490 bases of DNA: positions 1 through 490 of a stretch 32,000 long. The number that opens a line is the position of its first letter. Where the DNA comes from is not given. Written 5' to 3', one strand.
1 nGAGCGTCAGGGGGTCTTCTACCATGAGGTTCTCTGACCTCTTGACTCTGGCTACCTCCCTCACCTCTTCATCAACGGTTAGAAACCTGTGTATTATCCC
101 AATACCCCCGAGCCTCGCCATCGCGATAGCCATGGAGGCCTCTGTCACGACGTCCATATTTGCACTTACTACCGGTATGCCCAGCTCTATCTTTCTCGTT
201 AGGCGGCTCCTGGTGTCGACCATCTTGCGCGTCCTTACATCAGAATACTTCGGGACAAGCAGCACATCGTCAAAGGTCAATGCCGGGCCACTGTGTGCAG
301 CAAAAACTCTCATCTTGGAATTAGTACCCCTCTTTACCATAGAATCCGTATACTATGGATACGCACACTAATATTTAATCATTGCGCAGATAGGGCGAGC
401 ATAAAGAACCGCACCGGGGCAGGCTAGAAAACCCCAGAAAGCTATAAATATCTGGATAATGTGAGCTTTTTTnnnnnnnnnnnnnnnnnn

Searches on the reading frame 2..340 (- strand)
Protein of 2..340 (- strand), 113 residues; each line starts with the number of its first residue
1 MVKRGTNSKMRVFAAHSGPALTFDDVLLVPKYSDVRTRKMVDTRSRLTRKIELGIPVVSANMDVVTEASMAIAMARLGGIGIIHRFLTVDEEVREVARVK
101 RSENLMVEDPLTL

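Call 56: find_homologous_proteins(query=window:2-340:-, max_evalue=1e-10)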
Query seq(113 aa) (113 aa): 5594 proteins with E <= 1e-10 among 5816 candidates; the best 120 are listed.
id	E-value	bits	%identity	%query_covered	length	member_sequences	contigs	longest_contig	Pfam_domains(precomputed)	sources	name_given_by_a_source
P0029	8.2e-44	166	57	83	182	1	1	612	PF00478.32,PF03060.22,PF00571.34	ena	-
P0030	1.5e-36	142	72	83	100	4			PF00478.32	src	-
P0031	9.3e-35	137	71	83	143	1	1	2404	PF00478.32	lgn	-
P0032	1.6e-34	136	69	83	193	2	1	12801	PF00478.32,PF00571.34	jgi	-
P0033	3.6e-34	135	68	83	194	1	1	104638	PF00478.32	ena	-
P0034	3.7e-34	135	64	92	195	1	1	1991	PF00478.32,PF00571.34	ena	-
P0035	1.4e-33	133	67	83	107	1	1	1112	PF00478.32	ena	-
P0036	1.8e-33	132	65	84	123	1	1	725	PF00478.32,PF03060.22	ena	-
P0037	3.3e-33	132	68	83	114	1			PF00478.32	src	-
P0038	1.7e-32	129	66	83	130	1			PF00478.32,PF00571.34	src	-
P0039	3.2e-32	128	65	83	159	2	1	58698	PF00478.32,PF00571.34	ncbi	ncbi:MAG: IMP dehydrogenase, partial [Nitrososphaerota archaeon]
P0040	4.1e-32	128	67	82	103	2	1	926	PF00478.32,PF03060.22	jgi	jgi:IMP dehydrogenase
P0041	5.0e-32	128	65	83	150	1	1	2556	PF00478.32,PF03060.22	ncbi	-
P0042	5.2e-32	128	66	83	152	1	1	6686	PF00478.32,PF03060.22,PF13683.13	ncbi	-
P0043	6.4e-32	127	63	83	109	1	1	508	PF00478.32,PF03060.22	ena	-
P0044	7.9e-32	127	63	84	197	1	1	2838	PF00478.32,PF00571.34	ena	-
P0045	9.8e-32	127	65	83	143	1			PF00478.32,PF00571.34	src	-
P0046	1.0e-31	127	66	83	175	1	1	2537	PF00478.32,PF00571.34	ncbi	ncbi:MAG TPA: IMP dehydrogenase, partial [Chloroflexota bacterium]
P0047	1.0e-31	127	65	83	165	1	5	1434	PF00478.32,PF00571.34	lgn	-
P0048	1.9e-31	126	64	83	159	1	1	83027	PF00478.32,PF00571.34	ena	-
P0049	2.0e-31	126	64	83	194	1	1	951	PF00478.32,PF03060.22,PF00571.34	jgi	jgi:IMP dehydrogenase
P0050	2.7e-31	125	63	83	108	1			PF00478.32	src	-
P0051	3.2e-31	125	64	83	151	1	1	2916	PF00478.32,PF00571.34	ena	-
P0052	3.6e-31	125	65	83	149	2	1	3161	PF00478.32,PF00571.34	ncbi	ncbi:MAG: IMP dehydrogenase, partial [Candidatus Nitrosocaldus sp.]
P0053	3.7e-31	125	64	83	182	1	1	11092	PF00478.32,PF00571.34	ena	-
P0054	3.8e-31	125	62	83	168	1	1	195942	PF00478.32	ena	-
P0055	3.9e-31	125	64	83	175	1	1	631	PF00478.32,PF00571.34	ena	-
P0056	4.0e-31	125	63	83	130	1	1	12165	PF00478.32,PF03060.22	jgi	-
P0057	4.2e-31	125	63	83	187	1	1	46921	PF00478.32,PF00571.34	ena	-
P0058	4.2e-31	125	65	81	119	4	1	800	PF00478.32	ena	-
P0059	4.3e-31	125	65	83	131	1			PF00478.32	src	-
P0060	4.3e-31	125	63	83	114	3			PF00478.32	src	-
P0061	4.7e-31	125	64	83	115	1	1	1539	PF00478.32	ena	-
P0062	4.9e-31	125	57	100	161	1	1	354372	PF00478.32,PF03060.22,PF00571.34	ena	-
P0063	5.4e-31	125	64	83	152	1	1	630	PF00478.32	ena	-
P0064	5.9e-31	124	64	83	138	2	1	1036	PF00478.32,PF03060.22,PF00571.34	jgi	jgi:IMP dehydrogenase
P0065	6.2e-31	124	64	83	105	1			PF00478.32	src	-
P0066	7.3e-31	124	59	87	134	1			PF00478.32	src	-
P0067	8.7e-31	124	66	83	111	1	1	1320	PF00478.32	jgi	jgi:IMP dehydrogenase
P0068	1.1e-30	124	64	83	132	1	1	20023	PF00478.32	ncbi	-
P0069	1.1e-30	124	65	83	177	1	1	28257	PF00478.32,PF00571.34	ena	-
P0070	1.2e-30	123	63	83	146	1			PF00478.32,PF00571.34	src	-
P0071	1.3e-30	123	63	83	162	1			PF00478.32,PF03060.22,PF00571.34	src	-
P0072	1.3e-30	123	62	83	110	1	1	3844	PF00478.32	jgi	jgi:IMP dehydrogenase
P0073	1.5e-30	123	62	82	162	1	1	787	PF00478.32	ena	-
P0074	1.5e-30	123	63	81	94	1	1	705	PF00478.32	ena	-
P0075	1.6e-30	123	63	83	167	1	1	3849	PF00478.32,PF00571.34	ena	-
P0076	1.6e-30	123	62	83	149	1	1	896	PF00478.32,PF00571.34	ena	-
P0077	1.7e-30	123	61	83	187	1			PF00478.32,PF00571.34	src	-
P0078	1.8e-30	123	62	83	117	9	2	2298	PF00478.32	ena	-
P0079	1.9e-30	123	63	83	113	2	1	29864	PF00478.32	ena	-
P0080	2.0e-30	123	62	83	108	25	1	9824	PF00478.32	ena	-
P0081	2.3e-30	123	63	83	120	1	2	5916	PF00478.32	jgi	-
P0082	2.3e-30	122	62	83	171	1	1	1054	PF00478.32,PF00571.34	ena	-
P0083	2.4e-30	122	62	83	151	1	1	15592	PF00478.32,PF00571.34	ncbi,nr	ncbi:MAG TPA: IMP dehydrogenase, partial [Anaerolineales bacterium]|nr:IMP dehydrogenase [Anaeroline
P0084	2.6e-30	122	66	81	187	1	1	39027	PF00478.32,PF00571.34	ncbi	ncbi:MAG: IMP dehydrogenase, partial [Candidatus Nitrosotenuis sp.]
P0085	2.8e-30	122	64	83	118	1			PF00478.32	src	-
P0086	3.0e-30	122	60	88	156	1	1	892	PF00478.32,PF00571.34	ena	-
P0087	3.1e-30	122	61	83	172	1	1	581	PF01814.29,PF00478.32,PF03060.22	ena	-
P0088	3.1e-30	122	60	83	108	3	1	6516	PF00478.32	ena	-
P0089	3.2e-30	122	64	83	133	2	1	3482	PF00478.32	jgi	jgi:IMP dehydrogenase/GMP reductase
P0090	3.2e-30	122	62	83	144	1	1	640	PF00478.32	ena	-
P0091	3.3e-30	122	62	83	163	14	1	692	PF00478.32,PF00571.34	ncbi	-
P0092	3.7e-30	122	62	83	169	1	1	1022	PF00478.32,PF00571.34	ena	-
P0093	4.0e-30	122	63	83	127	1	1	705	PF00478.32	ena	-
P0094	4.0e-30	122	61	83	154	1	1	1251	PF00478.32,PF03060.22,PF00571.34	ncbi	-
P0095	4.1e-30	122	62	83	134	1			PF00478.32,PF03060.22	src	-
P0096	4.2e-30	122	63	83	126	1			PF00478.32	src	-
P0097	4.2e-30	122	63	83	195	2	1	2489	PF00478.32,PF00571.34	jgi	-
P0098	4.3e-30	122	63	83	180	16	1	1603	PF00478.32,PF00571.34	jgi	-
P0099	4.4e-30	122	63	83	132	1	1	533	PF00478.32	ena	-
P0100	4.4e-30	122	65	81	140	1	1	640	PF00478.32,PF00571.34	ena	-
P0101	4.4e-30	122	66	86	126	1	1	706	PF00478.32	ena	-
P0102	4.7e-30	121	61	83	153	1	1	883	PF00478.32,PF00571.34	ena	-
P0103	5.1e-30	121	64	83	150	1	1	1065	PF00478.32,PF00571.34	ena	-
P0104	5.2e-30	121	63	83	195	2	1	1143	PF00478.32,PF00571.34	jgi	-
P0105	5.8e-30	121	63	83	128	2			PF00478.32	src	-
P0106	5.8e-30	121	62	83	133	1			PF00478.32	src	-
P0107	5.9e-30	121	61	83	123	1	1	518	PF00478.32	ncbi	ncbi:MAG: Inosine-5'-monophosphate dehydrogenase, partial [Nitrosopumilales archaeon]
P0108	5.9e-30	121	64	81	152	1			PF00478.32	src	-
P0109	6.2e-30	121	62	83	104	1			PF00478.32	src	-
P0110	6.4e-30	121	62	83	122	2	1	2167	PF00478.32,PF03060.22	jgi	jgi:IMP dehydrogenase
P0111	6.6e-30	121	63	83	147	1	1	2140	PF00478.32,PF00571.34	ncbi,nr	ncbi:MAG TPA: IMP dehydrogenase, partial [Anaerolineales bacterium]|nr:IMP dehydrogenase [Anaeroline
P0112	6.8e-30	121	62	83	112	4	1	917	PF00478.32,PF03060.22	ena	-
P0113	6.9e-30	121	62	83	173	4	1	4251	PF00478.32,PF00571.34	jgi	-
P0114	7.5e-30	121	63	83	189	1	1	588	PF00478.32,PF03060.22,PF00571.34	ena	-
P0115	8.0e-30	121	62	83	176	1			PF00478.32,PF00571.34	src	-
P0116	9.1e-30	121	64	83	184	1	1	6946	PF00478.32,PF00571.34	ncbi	-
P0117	9.5e-30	121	61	83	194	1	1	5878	PF00478.32,PF00571.34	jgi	-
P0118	9.6e-30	121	69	76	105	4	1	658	PF00478.32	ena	-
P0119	9.8e-30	120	60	83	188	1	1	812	PF00478.32,PF00571.34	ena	-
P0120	9.8e-30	120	62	83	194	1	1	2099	PF00478.32,PF00571.34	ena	-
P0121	1.0e-29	120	62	83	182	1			PF00478.32,PF00571.34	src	-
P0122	1.0e-29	120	61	83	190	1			PF00478.32,PF00571.34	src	-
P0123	1.2e-29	120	63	83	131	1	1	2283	PF00478.32,PF00571.34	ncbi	ncbi:MAG: IMP dehydrogenase, partial [Nitrososphaerales archaeon]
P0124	1.2e-29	120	63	82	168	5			PF00478.32,PF00571.34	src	-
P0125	1.3e-29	120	61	83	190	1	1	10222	PF00478.32,PF00571.34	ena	-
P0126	1.4e-29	120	62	83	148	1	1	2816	PF00478.32,PF00571.34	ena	-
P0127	1.5e-29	120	65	83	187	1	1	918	PF00478.32,PF00571.34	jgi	jgi:IMP dehydrogenase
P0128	1.6e-29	120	61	83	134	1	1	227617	PF00478.32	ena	-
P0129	1.7e-29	120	60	83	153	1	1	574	PF00478.32,PF00571.34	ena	-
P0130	1.7e-29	120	60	83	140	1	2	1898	PF00478.32,PF00571.34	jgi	jgi:IMP dehydrogenase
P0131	1.7e-29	120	64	81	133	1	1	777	PF00478.32,PF00571.34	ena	-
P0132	1.8e-29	120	63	83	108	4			PF00478.32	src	-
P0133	1.8e-29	120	62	83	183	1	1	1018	PF00478.32,PF00571.34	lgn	-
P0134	1.9e-29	120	61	83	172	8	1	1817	PF00478.32,PF00571.34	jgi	-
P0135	1.9e-29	120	67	83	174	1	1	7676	PF00478.32,PF00571.34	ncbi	ncbi:MAG: IMP dehydrogenase, partial [Anaerolineaceae bacterium 4572_5.2]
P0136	1.9e-29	120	62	82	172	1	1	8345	PF00478.32,PF00571.34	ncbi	ncbi:MAG TPA: IMP dehydrogenase, partial [Anaerolineales bacterium]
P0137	1.9e-29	120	61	83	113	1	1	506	PF00478.32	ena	-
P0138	1.9e-29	120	63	83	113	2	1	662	PF00478.32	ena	-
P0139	2.0e-29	120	63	84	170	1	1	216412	PF00478.32,PF00571.34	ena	-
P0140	2.0e-29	119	66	83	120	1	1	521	PF00478.32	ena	-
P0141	2.1e-29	119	62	83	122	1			PF00478.32,PF03060.22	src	-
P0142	2.2e-29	119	66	81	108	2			PF00478.32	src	-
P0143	2.2e-29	119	65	81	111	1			PF00478.32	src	-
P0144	2.5e-29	119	62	83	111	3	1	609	PF00478.32,PF03060.22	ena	-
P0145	2.7e-29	119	62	83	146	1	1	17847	PF00478.32,PF00571.34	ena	-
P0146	2.7e-29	119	63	81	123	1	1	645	PF00478.32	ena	-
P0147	2.8e-29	119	62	83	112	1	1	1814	PF00478.32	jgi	jgi:IMP dehydrogenase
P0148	2.9e-29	119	61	83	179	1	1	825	PF00478.32,PF00571.34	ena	-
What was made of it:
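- Tried and rejected: No hit exceeded 72% identity (call 56).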
